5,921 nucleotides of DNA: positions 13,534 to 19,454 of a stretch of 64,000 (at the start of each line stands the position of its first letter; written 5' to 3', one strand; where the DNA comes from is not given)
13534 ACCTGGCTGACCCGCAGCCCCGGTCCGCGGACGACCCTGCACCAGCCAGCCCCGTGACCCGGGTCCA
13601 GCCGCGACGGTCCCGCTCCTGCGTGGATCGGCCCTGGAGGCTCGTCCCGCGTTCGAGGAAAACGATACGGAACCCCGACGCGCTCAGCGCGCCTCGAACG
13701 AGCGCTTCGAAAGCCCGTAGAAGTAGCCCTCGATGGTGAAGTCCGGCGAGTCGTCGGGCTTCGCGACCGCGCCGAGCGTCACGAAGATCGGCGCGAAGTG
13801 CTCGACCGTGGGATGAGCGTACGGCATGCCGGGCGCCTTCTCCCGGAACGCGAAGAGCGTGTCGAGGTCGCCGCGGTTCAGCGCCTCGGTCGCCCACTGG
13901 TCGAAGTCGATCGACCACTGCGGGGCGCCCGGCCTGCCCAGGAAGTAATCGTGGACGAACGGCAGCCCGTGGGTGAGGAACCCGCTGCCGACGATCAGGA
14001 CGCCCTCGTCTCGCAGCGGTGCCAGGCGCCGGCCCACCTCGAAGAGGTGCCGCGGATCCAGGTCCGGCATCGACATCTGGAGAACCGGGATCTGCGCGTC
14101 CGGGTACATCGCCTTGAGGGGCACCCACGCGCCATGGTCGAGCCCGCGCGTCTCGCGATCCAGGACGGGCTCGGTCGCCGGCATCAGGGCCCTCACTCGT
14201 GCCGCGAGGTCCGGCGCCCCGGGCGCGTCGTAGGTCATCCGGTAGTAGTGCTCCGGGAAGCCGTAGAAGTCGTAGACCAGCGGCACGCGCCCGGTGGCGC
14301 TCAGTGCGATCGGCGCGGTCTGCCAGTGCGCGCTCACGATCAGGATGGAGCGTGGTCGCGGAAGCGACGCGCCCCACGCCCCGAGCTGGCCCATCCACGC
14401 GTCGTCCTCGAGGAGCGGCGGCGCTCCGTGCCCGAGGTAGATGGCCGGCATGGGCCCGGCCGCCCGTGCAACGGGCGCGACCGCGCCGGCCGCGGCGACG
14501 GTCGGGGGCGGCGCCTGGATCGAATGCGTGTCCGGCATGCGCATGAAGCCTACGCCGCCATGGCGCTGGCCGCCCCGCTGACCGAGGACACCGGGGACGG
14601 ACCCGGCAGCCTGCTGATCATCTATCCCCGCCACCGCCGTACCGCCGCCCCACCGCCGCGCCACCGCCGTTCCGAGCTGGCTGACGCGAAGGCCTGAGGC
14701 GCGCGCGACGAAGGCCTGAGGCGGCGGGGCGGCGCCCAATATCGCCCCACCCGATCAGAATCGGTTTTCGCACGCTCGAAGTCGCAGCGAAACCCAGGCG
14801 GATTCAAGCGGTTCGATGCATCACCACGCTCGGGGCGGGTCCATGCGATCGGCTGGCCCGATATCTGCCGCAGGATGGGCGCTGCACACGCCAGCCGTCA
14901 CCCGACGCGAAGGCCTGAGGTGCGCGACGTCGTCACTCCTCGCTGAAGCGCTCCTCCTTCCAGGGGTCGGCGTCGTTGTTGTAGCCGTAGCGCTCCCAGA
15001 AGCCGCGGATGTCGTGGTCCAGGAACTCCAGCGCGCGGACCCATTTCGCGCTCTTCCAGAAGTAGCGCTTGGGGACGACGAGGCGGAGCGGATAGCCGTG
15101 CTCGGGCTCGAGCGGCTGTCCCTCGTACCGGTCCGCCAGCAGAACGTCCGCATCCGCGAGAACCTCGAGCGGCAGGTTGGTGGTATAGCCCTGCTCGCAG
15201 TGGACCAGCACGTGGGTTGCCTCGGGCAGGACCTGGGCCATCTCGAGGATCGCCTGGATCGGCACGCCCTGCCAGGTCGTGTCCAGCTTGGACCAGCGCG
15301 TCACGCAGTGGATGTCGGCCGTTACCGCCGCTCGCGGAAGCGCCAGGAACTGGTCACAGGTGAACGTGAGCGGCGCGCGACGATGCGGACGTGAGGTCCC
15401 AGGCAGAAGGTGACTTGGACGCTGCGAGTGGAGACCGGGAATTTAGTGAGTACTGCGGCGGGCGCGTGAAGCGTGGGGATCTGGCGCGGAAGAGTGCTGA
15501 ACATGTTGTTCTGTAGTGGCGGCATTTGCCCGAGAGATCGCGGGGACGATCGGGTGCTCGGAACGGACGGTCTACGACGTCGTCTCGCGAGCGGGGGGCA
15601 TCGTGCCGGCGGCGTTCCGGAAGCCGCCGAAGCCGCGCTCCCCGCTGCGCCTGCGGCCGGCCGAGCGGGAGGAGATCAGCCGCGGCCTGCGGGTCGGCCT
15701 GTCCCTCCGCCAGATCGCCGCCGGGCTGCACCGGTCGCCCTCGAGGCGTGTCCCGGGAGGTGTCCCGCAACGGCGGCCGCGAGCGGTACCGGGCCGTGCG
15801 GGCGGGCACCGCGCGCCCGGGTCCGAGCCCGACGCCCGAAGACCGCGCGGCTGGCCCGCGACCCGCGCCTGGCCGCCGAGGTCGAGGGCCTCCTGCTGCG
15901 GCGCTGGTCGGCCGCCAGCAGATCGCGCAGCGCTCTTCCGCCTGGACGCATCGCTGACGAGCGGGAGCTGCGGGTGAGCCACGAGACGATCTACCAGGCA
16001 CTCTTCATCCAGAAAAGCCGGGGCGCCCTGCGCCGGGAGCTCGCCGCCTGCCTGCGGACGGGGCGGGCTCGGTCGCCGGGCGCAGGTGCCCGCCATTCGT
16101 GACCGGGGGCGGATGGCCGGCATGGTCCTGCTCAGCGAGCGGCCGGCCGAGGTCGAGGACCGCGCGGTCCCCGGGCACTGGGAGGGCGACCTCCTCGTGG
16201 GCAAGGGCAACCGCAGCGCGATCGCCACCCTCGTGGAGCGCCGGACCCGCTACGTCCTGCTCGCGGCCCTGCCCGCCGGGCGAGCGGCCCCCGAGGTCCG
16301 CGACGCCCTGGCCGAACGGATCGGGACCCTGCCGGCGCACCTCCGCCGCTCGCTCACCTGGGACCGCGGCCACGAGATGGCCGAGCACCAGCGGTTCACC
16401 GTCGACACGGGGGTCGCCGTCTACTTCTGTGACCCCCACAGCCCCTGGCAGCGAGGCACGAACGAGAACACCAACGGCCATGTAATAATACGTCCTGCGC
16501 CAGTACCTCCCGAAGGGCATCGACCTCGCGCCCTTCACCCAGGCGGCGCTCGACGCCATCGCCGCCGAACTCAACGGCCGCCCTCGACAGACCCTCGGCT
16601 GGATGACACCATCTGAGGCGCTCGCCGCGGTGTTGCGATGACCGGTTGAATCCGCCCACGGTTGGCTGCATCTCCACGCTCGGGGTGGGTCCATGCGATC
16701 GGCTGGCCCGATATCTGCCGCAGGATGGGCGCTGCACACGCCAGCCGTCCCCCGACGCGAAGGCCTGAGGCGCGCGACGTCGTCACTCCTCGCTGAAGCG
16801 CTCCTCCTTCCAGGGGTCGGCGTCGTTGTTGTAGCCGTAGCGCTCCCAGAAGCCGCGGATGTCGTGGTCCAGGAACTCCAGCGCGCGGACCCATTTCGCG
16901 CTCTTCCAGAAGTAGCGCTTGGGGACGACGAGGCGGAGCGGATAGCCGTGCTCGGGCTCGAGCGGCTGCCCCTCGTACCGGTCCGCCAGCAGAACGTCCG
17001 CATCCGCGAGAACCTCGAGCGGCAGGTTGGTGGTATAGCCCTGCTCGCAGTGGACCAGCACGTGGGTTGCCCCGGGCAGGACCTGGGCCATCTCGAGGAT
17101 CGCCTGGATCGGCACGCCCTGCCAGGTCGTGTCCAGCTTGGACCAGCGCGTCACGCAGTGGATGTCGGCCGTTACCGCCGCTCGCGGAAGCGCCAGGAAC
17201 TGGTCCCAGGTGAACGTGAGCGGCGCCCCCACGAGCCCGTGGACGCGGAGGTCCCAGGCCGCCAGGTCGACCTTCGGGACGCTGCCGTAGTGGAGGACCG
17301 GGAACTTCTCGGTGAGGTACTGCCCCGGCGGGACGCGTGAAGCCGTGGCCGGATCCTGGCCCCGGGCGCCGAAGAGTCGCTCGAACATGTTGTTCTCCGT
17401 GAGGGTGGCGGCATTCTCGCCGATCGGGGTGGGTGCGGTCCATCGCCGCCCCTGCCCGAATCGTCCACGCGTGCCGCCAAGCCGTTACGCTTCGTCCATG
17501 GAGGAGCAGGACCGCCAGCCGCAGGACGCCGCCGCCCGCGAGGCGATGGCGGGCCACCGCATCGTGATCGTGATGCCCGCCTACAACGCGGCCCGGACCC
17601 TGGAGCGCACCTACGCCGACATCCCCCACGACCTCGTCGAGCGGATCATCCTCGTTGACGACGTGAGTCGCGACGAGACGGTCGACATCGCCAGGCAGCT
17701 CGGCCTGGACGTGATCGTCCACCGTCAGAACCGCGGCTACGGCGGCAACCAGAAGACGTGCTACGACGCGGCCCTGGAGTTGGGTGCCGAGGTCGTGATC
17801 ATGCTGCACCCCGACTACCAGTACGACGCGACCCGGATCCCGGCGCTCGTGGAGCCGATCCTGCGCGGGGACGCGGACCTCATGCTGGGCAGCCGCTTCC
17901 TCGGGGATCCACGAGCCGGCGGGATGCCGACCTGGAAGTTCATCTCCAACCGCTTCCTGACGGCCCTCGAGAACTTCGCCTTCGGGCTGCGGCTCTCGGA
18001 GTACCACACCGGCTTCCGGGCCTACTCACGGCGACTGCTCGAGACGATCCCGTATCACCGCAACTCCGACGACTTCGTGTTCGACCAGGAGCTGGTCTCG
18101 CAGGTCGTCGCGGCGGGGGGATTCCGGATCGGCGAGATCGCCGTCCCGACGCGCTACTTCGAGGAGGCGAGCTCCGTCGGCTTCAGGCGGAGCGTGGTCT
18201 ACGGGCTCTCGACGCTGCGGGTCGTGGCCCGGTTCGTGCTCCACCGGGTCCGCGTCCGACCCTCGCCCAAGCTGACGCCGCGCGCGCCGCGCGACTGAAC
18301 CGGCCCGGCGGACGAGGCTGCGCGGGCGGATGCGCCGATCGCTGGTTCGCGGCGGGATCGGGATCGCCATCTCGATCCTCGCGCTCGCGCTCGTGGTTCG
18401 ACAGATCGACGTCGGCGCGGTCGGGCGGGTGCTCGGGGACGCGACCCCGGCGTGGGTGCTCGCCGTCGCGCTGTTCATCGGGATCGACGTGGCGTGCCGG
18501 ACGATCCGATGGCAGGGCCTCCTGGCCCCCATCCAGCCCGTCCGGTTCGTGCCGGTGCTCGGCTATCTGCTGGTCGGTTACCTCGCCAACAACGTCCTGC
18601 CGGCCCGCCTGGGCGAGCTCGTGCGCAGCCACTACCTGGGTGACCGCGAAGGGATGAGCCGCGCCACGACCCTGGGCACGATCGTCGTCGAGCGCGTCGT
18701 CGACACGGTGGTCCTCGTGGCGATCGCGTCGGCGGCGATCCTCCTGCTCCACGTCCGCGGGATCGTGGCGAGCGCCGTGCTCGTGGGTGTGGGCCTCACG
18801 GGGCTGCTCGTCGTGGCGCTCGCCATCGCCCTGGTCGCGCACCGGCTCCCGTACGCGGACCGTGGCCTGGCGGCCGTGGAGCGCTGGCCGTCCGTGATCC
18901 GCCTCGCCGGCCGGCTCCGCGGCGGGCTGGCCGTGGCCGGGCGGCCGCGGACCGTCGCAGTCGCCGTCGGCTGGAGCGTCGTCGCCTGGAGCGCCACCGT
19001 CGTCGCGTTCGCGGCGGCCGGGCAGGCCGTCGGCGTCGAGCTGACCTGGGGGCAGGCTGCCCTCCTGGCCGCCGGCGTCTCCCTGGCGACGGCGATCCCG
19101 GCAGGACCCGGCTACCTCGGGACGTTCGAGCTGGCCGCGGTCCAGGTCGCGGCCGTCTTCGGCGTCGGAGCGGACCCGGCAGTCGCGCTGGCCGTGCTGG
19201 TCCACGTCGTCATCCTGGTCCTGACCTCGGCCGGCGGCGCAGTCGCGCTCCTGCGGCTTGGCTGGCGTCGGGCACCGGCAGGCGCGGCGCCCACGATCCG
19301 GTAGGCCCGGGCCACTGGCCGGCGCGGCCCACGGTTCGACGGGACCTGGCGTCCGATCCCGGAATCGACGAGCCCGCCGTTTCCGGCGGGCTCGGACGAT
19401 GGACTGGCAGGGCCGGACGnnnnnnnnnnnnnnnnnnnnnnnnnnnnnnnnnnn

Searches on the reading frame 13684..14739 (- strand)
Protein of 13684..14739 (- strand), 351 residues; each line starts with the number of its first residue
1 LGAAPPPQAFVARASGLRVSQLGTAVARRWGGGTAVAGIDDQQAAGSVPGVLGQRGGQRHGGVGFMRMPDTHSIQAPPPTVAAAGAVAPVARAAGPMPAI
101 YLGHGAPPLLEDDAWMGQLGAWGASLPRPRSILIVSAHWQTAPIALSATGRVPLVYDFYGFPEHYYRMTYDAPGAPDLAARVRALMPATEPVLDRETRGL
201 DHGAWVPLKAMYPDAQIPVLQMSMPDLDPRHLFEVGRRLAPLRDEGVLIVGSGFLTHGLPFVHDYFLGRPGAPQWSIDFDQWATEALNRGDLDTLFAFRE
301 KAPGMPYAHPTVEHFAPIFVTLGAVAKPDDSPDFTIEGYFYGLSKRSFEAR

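Call 93: search_protein_families(library=pfam, proteins=[window:13684-14739:-], max_evalue=0.0001)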
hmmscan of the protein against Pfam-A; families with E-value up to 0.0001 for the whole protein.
window:13684-14739:- (351 aa): 1 family
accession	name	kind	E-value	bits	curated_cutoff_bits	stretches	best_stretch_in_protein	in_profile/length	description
PF02900.23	LigB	-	8.7e-30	104.1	26.3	1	124-327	39-246/269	Catalytic LigB subunit of aromatic ring-opening dioxygenase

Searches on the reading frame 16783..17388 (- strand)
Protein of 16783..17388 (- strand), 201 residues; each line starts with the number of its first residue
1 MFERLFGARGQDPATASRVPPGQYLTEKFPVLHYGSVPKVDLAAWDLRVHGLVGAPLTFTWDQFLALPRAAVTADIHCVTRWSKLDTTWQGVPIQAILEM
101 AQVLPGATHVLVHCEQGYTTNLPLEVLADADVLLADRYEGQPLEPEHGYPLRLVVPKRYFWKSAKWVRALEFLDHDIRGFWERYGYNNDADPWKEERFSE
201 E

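Call 94: search_protein_families(library=pfam, proteins=[window:16783-17388:-], max_evalue=0.0001)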
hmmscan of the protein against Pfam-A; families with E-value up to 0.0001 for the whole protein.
window:16783-17388:- (201 aa): 1 family
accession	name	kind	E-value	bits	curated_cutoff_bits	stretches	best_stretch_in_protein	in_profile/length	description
PF00174.25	Oxidored_molyb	-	7.5e-45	153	24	1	35-181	2-169/169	Oxidoreductase molybdopterin binding domain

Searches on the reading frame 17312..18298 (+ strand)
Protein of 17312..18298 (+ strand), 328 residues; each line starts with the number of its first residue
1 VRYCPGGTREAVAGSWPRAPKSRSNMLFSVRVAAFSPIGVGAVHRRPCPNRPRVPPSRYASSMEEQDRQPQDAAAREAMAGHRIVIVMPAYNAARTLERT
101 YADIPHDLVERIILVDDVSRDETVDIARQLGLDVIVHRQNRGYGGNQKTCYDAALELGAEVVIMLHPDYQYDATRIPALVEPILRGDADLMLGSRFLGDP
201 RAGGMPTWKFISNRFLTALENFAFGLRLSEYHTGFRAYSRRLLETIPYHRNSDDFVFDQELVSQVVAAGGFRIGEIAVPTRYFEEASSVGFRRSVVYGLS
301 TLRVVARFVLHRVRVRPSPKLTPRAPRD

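Call 93: search_protein_families(library=pfam, proteins=[window:17312-18298:+], max_evalue=0.0001)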
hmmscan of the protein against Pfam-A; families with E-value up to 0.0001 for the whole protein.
window:17312-18298:+ (328 aa): 1 family
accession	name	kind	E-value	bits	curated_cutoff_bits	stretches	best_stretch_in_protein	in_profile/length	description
PF00535.33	Glycos_transf_2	-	4.8e-20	72.6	23.3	1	86-245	2-166/168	Glycosyl transferase family 2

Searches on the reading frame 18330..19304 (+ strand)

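Call 94: search_protein_families(library=pfam, proteins=[window:18330-19304:+], max_evalue=0.0001)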
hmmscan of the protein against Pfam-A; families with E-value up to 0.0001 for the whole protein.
window:18330-19304:+ (324 aa): 1 family
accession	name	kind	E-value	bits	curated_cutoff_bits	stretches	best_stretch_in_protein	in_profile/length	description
PF03706.18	LPG_synthase_TM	-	1e-48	166.8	33.4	1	10-302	3-301/302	Lysylphosphatidylglycerol synthase TM region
